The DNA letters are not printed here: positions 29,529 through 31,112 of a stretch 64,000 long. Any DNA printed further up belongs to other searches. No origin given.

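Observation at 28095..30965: Uncharacterised three-gene operon on the tRNA island: PD-(D/E)xK-wHTH nuclease-like protein, stand-alone Hanks kinase and an unknown alpha/beta protein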

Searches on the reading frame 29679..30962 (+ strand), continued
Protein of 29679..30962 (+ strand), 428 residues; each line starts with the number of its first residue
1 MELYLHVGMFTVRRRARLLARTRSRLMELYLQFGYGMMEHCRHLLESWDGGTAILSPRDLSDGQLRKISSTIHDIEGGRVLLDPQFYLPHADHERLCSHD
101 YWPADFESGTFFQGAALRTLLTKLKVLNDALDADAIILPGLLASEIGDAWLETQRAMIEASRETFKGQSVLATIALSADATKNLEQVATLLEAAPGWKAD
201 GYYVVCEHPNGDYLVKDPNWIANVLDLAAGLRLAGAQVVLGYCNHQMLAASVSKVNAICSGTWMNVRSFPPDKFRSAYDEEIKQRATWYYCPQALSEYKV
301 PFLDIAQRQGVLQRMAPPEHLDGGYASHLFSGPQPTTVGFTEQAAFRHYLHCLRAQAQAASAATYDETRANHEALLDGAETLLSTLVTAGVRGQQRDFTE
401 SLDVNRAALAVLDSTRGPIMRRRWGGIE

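Call 36: search_protein_families(library=pfam, alignment_id=A3, max_evalue=0.00001)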
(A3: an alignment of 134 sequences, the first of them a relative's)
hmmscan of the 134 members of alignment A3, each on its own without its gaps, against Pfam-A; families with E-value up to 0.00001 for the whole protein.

A. member 1, L005:5411-6571:- (387 aa): 0 families

B. families by the number of members that match (of 134 scanned): 108 families (the first 25 are shown)
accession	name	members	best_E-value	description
PF02384.22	N6_Mtase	3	1.3e-62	N-6 DNA Methylase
PF01609.27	DDE_Tnp_1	3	1.7e-19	Transposase DDE domain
PF13338.12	AbiEi_4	3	1e-08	Transcriptional regulator, AbiEi antitoxin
PF00873.25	ACR_tran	2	2.3e-232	AcrB/AcrD/AcrF family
PF08843.17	AbiEii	2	2.1e-31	Nucleotidyl transferase AbiEii toxin, Type IV TA system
PF14236.12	DruA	2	1.6e-27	Druantia protein DruA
PF13304.12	AAA_21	2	8.6e-24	AAA domain, putative AbiEii toxin, Type IV TA system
PF07669.17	Eco57I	2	1.2e-18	Eco57I restriction-modification methylase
PF07719.23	TPR_2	2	1.1e-12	Tetratricopeptide repeat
PF13683.12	rve_3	2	4.3e-10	Integrase core domain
PF13432.12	TPR_16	2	2.9e-08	Tetratricopeptide repeat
PF05973.20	Gp49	2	4.9e-08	Phage derived protein Gp49-like (DUF891)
PF22124.2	Glyco_hydro_95_cat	1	3.2e-166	Glycosyl hydrolase family 95 catalytic domain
PF07587.16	PSD1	1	2e-95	Protein of unknown function (DUF1553)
PF07583.16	PSCyt2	1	1.5e-80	Protein of unknown function (DUF1549)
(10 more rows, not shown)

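Call 37: search_protein_families(library=padloc, alignment_id=A3, max_evalue=1e-8)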
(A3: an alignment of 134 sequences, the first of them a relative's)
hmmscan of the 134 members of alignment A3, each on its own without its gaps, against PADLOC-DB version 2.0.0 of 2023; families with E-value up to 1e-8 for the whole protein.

A. member 1, L005:5411-6571:- (387 aa): 0 families

B. families by the number of members that match (of 134 scanned): 255 families (the first 25 are shown)
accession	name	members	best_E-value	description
PDLC02228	AbiEi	3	5.6e-71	AbiEi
PDLC04134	mad2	3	1.8e-55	mads_2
PDLC02249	AbiEi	3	3.2e-45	AbiEi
PDLC02260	AbiEi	3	6.7e-40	AbiEi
PDLC02231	AbiEi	3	4.1e-30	AbiEi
PDLC02225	AbiEi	3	1.5e-20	AbiEi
PDLC02259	AbiEi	3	1.7e-16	AbiEi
PDLC02244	AbiEi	3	1.9e-14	AbiEi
PDLC02291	AbiEii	2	3.2e-90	AbiEii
PDLC02314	AbiEii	2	6.3e-42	AbiEii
PDLC04135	mad3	2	4.1e-41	mads_3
PDLC02295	AbiEii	2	1.9e-34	AbiEii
PDLC02288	AbiEii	2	1.5e-33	AbiEii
PDLC02329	AbiEii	2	9.2e-29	AbiEii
PDLC02301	AbiEii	2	6.1e-25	AbiEii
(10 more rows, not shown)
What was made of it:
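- Among 134 immediate-neighbour ORFs, aggregate hits include N6_Mtase, AbiE, Eco57I, XhoI, AriA, mad2/3, HKD+Snf2 and DDE transposases (calls 36, 37).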

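Call 50: search_protein_representatives(alignment_id=A1)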
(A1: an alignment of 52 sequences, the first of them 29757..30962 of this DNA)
Query: 52 sequences, 428 profile positions. Proteins with E-value up to 0.001 (for the whole library): 871; up to 1e-10: 520; up to 1e-30: 199. The best 150 are listed.
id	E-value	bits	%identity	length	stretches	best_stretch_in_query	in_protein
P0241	3.8e-174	595.9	-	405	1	27-427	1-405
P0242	9.6e-161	551.7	-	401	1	27-427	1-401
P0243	1.2e-140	485.5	-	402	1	27-427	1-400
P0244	1.2e-137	475.7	-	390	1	38-427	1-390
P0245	9.2e-137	472.7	-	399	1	27-424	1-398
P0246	1.7e-135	468.6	-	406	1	27-427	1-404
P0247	5.3e-135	466.9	-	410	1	27-427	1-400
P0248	1.4e-133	462.3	-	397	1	27-424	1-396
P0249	1.7e-133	462.0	-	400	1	27-427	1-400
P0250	5.4e-133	460.3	-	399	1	27-427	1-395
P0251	6.0e-132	456.9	-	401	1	27-427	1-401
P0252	6.9e-132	456.7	-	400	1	27-426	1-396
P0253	2.1e-131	455.1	-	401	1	27-425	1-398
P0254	1.5e-130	452.3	-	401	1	27-425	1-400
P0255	4.9e-130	450.6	-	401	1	27-427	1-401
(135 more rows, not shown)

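Call 54: list_cluster_members(proteins=[L066:10001-11197:+, L066:9170-9997:+, L066:8463-9161:+, L065:10001-11206:+, L065:9923-11206:+, L079:10001-11185:+, P0038, P0173])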
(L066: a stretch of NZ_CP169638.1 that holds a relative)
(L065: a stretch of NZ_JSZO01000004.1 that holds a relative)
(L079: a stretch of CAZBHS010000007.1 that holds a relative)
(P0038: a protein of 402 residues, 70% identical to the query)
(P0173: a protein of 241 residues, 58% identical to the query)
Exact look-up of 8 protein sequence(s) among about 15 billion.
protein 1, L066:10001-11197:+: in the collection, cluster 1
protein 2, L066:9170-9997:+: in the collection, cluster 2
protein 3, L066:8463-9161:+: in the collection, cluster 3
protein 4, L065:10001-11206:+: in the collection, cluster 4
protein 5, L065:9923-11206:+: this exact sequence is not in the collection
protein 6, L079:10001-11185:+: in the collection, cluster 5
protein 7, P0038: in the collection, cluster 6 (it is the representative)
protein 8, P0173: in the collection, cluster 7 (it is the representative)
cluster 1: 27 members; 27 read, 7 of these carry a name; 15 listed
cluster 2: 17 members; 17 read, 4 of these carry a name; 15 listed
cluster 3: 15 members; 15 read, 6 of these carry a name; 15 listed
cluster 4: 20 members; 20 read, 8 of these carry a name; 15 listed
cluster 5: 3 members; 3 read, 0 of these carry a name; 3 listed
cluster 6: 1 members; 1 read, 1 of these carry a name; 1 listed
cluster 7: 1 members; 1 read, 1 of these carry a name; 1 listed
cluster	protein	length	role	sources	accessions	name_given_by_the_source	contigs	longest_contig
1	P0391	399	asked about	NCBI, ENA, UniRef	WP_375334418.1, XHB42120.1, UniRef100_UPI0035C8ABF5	hypothetical protein [Flagellimonas sp. C4] | hypothetical protein n=1 Tax=Flagellimonas alginolytica TaxID=3177515 RepID=UPI0035C8ABF5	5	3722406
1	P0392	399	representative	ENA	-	-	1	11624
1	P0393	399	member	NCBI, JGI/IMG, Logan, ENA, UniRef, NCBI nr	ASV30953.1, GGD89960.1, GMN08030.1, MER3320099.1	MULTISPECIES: hypothetical protein [Flavobacteriaceae] | hypothetical protein | Uncharacterized protein n=1 Tax=Maribacter cobaltidurans TaxID=1178778 ...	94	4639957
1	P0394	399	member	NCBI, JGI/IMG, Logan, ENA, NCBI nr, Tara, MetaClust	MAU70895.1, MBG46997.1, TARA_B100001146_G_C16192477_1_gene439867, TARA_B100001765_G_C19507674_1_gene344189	MAG: hypothetical protein CML04_02280 [Pseudozobellia sp.] | hypothetical protein [Pseudozobellia sp.] | strand:- start:9 stop:1208 length:1200 start_codon:yes stop_codon:yes gene_type:complete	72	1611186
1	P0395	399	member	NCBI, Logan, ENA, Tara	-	strand:- start:475 stop:1674 length:1200 start_codon:yes stop_codon:yes gene_type:complete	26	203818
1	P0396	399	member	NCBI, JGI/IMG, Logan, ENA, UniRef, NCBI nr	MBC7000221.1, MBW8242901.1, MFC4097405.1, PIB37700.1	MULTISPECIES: hypothetical protein [Bacteroidota] | Uncharacterized protein n=3 Tax=Flavobacteriaceae TaxID=49546 RepID=A0A3A1NDS5_9FLAO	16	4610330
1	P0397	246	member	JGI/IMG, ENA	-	hypothetical protein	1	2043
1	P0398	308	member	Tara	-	strand:+ start:58 stop:984 length:927 start_codon:yes stop_codon:yes gene_type:complete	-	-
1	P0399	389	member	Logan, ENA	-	-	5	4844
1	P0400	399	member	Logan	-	-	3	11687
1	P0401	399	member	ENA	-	-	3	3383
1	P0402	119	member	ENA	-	-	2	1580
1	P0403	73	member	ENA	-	-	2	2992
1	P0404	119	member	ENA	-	-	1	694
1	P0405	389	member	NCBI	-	-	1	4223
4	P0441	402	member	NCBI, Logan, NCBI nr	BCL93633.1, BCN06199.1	hypothetical protein MAFF211479_33340 [Ralstonia solanacearum]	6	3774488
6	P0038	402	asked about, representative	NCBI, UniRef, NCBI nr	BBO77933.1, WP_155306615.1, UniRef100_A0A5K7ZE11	hypothetical protein DSCW_53500 [Desulfosarcina widdelii] | Uncharacterized protein n=1 Tax=Desulfosarcina widdelii TaxID=947919 ... | hypothetical protein [Desulfosarcina widdelii]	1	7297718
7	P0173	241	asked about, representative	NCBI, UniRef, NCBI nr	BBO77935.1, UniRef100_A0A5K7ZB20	hypothetical protein DSCW_53520 [Desulfosarcina widdelii] | Uncharacterized protein n=1 Tax=Desulfosarcina widdelii TaxID=947919 ...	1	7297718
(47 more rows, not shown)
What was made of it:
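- RefSeq names gene 1 homologs 'AsnC family protein' or 'MarR family transcriptional regulator' (call 54).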

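Call 56: find_encoding_contigs(protein=P0441, flank=10000, max_places=2)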
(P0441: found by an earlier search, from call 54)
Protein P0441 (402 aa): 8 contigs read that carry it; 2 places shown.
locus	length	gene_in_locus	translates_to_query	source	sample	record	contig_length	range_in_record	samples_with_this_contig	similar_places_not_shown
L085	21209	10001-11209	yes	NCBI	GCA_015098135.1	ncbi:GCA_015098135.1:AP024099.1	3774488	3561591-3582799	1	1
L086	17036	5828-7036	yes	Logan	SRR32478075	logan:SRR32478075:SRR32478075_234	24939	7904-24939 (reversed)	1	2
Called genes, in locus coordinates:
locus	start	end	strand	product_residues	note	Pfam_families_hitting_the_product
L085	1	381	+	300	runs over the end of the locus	PF00126:HTH_1, PF03466:LysR_substrate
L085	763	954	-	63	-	-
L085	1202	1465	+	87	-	PF01527:HTH_Tnp_1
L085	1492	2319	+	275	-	PF13276:HTH_21, PF00665:rve, PF13683:rve_3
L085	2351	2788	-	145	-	-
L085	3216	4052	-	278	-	PF13276:HTH_21, PF00665:rve, PF13683:rve_3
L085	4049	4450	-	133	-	PF01527:HTH_Tnp_1, PF13384:HTH_23, PF13518:HTH_28 (weak)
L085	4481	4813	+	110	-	-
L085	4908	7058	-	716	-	PF02810:SEC-C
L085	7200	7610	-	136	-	-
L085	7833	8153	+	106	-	-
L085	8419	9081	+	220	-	-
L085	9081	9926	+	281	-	PF00069:Pkinase, PF01636:APH (faint), PF07714:PK_Tyr_Ser-Thr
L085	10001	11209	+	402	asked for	-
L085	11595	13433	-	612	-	PF13522:GATase_6, PF13537:GATase_7, PF01380:SIS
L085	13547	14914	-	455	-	PF00483:NTP_transferase, PF01128:IspD, PF12804:NTP_transf_3, PF25084:LbH_EIF2B (weak), PF00132:Hexapep (weak), PF25087:GMPPB_C, PF00132:Hexapep (weak), PF14602:Hexapep_2 (weak)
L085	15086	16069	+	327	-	PF19795:DUF6279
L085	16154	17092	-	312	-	PF01171:ATP_bind_3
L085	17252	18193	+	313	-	PF02558:ApbA, PF08546:ApbA_C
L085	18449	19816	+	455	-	PF01040:UbiA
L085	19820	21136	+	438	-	PF01565:FAD_binding_4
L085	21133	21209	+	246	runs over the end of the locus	PF00106:adh_short, PF08659:KR, PF13561:adh_short_C2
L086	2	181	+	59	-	?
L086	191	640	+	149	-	PF00583:Acetyltransf_1, PF13673:Acetyltransf_10 (weak), PF13508:Acetyltransf_7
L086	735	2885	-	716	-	PF02810:SEC-C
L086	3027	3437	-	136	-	-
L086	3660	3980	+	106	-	-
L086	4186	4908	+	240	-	-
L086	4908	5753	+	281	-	PF00069:Pkinase, PF01636:APH (faint), PF07714:PK_Tyr_Ser-Thr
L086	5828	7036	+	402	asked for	-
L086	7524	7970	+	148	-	-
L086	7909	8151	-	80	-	-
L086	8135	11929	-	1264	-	-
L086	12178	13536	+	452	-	PF02463:SMC_N (faint), PF13175:AAA_15, PF13304:AAA_21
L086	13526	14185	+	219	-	PF01844:HNH (weak)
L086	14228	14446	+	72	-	-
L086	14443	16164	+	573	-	PF13175:AAA_15, PF13304:AAA_21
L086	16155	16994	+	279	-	-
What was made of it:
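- IS3 elements next to glmS, and AAA_15/21 plus HNH genes (call 56).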

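Call 57: find_encoding_contigs(protein=P0393, flank=10000, max_places=2)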
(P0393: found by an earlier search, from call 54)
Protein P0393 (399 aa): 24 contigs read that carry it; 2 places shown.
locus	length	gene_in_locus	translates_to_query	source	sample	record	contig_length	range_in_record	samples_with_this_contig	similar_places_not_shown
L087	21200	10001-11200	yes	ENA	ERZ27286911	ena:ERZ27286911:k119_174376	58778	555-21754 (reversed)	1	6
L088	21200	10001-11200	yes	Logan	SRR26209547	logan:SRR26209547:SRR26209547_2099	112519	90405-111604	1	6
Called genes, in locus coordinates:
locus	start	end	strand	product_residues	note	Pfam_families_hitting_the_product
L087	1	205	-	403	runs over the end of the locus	-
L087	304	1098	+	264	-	PF01551:Peptidase_M23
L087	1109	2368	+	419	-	-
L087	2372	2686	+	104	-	-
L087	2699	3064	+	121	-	-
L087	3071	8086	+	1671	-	PF28554:DUF8437, PF28555:Helicase_dom, PF00271:Helicase_C (weak)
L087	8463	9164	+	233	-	-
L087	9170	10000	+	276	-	PF00069:Pkinase, PF01636:APH (faint), PF07714:PK_Tyr_Ser-Thr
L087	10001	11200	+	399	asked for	-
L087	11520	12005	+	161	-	PF19556:PRTRC_E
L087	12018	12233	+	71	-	PF14454:Prok_Ub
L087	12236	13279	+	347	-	-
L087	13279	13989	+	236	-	PF14460:Prok-E2_D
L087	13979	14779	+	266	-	PF00899:ThiF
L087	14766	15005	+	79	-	-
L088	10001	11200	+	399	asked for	-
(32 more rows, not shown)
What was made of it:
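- A Flavobacteriaceae mobilisable element with relaxase, integrase and AbiEi/AbiEii (call 57).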

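Call 58: find_encoding_contigs(protein=P0055, flank=10000, max_places=1)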
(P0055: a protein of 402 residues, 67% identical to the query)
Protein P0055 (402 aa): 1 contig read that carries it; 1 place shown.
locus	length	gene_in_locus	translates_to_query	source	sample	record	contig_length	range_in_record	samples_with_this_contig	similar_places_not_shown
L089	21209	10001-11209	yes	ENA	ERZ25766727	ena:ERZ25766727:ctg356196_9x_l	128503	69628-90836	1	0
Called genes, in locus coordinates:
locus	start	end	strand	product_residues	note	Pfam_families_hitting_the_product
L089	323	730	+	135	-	PF12762:DDE_Tnp_IS1595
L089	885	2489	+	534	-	PF12796:Ank_2, PF13637:Ank_4, PF00023:Ank (weak), PF13637:Ank_4, PF13857:Ank_5 (weak), PF00023:Ank (weak), PF12796:Ank_2, PF13637:Ank_4 (weak), +7 more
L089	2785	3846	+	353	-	PF13565:HTH_32, PF13683:rve_3 (weak)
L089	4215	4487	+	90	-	-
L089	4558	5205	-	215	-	-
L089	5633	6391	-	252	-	PF01695:IstB_IS21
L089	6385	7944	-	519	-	PF08281:Sigma70_r4_2 (weak), PF13384:HTH_23 (faint), PF00665:rve (weak), PF22483:Mu-transpos_C_2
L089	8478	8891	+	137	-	-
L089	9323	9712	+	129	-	-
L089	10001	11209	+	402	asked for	-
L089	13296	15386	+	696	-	PF20091:Abhydrolase_10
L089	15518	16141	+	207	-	PF01625:PMSR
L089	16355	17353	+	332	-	PF04199:Cyclase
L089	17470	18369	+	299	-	-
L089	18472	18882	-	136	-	PF13577:SnoaL_4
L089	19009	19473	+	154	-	PF10604:Polyketide_cyc2 (weak), PF03364:Polyketide_cyc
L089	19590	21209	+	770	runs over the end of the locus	PF13620:CarboxypepD_reg, PF13715:CarbopepD_reg_2, PF07715:Plug, PF00593:TonB_dep_Rec_b-barrel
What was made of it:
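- Some neighbours are metabolic genes (calls 36, 56, 58).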

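Call 61: fold_search(model_id=the predicted structure, library=viral)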
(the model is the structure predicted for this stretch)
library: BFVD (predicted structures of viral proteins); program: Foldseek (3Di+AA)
matches with E <= 10: 692; with E <= 0.001: 3
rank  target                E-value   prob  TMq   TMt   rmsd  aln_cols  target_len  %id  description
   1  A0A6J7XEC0            1.0e-04  1.00  0.35  0.28  11.5       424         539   10  Uncharacterized protein [uncultured Caudovirales phage]
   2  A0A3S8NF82            6.8e-04  1.00  0.43  0.56  10.8       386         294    7  Putative queuine tRNA-ribosyltransferase [Sulfolobales Beppu rod-shaped virus 1]
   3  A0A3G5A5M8            8.3e-04  1.00  0.37  0.34   7.4       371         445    9  GH18 domain-containing protein [Hyperionvirus sp.]
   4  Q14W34                1.3e-03  1.00  0.35  0.13   6.5       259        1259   14  ORF72 [Ranid herpesvirus 2]
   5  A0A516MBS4            1.5e-03  1.00  0.36  0.47   8.4       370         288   10  (no name in the UniProt tables at hand)
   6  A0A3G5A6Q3            2.0e-03  1.00  0.34  0.40   9.0       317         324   12  Glycoside hydrolase [Hyperionvirus sp.]
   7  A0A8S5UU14            2.1e-03  1.00  0.37  0.37   6.0       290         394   12  Uncharacterized protein [Siphoviridae sp. ctpyK9]
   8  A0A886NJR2            3.2e-03  1.00  0.33  0.43   5.7       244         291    9  (no name in the UniProt tables at hand)
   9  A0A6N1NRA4            3.7e-03  1.00  0.35  0.31   8.8       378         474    9  GH18 domain-containing protein [Tupanvirus deep ocean]
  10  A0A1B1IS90            3.9e-03  0.99  0.31  0.39   7.1       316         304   12  (no name in the UniProt tables at hand)
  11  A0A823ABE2            4.1e-03  1.00  0.41  0.60   7.0       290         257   12  (no name in the UniProt tables at hand)
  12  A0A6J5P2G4            4.1e-03  1.00  0.45  0.56   7.1       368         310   10  Uncharacterized protein [uncultured Caudovirales phage]
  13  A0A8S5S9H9            4.1e-03  1.00  0.40  0.49   8.0       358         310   10  Uncharacterized protein [Myoviridae sp. ctByu2]
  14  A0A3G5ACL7            5.1e-03  1.00  0.33  0.29   5.5       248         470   11  Carbohydrate binding domain-containing protein [Hyperionvirus sp.]
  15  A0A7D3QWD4            5.6e-03  0.87  0.25  0.21  11.4       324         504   12  3-deoxy-8-phosphooctulonate synthase [Fadolivirus FV1/VV64]
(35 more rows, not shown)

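Call 62: search_dna_similar(query=window:29757-30962:+, collection=plasmids, mode=protein, max_rows=15)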
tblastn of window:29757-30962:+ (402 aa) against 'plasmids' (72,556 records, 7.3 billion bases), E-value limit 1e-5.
Records with a match: 3; places in all: 3; records where one place covers at least 80% of the query: 3.
Best place of each record, by identity: <60% 3.
By first word of the organism name: Bacillus 2; Natribaculum 1.
By predicted mobility (MOB-suite, as given by PLSDB): non-mobilizable 2; mobilizable 1.
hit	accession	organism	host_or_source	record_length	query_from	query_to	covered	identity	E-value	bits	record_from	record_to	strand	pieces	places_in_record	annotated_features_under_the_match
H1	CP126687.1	Bacillus bombysepticus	Microtermes sp. colony Mi106,bacterial ...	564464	1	391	97%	30.3%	1e-46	178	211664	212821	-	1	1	hypothetical protein (x2)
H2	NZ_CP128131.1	Bacillus mycoides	bacterial isolate,field soil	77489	1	390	97%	30.4%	1e-44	172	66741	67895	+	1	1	hypothetical protein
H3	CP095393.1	Natribaculum breve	cell culture,saline soil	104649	5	326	80%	25.3%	2e-7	61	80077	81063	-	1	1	none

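Call 63: search_dna_similar(query=window:29757-30962:+, collection=phages, mode=protein, max_rows=10)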
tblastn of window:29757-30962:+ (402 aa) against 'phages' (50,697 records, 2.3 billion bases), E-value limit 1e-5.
No match.
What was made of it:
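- Tried and rejected: No gene 3 homolog was found (call 63).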

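Call 65: get_annotated_region(hit=H2, flank=7000)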
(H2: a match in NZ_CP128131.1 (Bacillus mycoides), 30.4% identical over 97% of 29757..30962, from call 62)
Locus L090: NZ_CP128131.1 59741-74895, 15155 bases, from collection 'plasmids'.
description: Bacillus mycoides strain SIN2.2 plasmid unnamed4, complete sequence
organism: Bacillus mycoides (NCBI taxid 1405)
taxonomy: Bacteria; Bacillota; Bacilli; Bacillales; Bacillaceae; Bacillus; Bacillus mycoides
host: -; source: bacterial isolate,field soil; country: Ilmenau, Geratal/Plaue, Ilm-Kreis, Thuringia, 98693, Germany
typing (MOB-suite, as given by PLSDB): mobilizable; replicon rep_cluster_920; relaxase MOBC
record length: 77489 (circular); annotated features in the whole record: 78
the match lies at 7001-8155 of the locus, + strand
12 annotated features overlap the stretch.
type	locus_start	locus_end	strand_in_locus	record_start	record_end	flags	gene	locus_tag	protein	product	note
CDS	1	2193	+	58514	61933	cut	-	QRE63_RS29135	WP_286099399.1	S-layer homology domain-containing protein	-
CDS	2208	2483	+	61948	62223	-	-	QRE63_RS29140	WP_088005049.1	barstar family protein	-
CDS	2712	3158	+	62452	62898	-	-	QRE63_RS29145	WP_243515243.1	hypothetical protein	-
CDS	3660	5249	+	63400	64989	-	-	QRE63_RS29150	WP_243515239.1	hypothetical protein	-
CDS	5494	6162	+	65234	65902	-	-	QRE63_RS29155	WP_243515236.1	hypothetical protein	-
CDS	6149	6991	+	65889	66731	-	-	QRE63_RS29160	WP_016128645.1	serine/threonine-protein kinase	GO:0006468 - protein phosphorylation [Evidence IEA]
CDS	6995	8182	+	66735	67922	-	-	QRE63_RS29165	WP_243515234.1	hypothetical protein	-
CDS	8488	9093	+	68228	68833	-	-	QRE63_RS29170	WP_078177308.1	recombinase family protein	GO:0006310 - DNA recombination [Evidence IEA]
CDS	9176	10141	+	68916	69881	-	-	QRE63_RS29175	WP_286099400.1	site-specific integrase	GO:0015074 - DNA integration [Evidence IEA]; GO:0006310 - DNA recombination [Evidence IEA]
CDS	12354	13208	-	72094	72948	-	-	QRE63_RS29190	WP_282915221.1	phospholipase C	-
CDS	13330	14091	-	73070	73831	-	-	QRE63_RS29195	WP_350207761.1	hypothetical protein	-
CDS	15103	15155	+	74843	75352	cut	-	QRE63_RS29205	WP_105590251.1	sigma-70 family RNA polymerase sigma factor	GO:0006352 - DNA-templated transcription initiation [Evidence IEA]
